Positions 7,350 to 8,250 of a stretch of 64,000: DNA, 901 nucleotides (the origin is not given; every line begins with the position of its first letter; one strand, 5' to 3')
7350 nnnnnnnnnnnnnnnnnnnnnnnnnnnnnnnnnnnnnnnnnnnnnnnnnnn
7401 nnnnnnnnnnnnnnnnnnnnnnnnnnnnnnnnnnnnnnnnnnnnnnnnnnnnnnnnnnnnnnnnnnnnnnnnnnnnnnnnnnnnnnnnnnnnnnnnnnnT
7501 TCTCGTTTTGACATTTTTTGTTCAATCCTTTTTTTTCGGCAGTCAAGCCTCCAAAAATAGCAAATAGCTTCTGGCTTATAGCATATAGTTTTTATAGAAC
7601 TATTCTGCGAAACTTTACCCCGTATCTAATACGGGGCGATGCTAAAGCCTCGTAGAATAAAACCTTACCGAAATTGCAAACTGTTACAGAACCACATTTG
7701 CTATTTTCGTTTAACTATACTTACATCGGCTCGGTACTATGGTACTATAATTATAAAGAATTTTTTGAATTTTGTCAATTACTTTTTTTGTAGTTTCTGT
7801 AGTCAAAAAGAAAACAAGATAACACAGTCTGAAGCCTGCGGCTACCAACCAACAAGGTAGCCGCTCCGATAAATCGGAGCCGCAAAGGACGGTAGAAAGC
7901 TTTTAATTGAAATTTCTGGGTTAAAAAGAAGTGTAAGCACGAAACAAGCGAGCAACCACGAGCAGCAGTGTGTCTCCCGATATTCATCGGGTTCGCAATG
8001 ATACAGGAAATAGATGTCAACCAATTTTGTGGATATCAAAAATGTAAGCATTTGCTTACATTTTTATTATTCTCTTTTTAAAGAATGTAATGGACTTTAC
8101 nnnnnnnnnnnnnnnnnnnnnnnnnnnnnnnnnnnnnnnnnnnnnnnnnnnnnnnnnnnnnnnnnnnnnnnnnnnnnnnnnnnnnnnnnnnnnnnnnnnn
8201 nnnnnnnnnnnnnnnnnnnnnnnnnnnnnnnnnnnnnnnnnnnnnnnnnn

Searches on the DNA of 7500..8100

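Call 69: search_rna_families(source=window, start=7500, end=8100, threshold=evalue, max_evalue=1)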
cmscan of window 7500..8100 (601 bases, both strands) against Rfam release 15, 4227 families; matches with E-value up to 1: 2.
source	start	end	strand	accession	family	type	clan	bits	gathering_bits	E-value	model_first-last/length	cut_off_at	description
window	8035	8079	-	RF02063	STnc350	Gene; sRNA;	-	22.4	60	0.1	20-64/68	no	Salmonella enterica sRNA STnc350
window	7743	8074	-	RF03119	dCoV-5UTR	Cis-reg;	CL00116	15.4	102.9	0.89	1-294/294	no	Deltacoronavirus 5'UTR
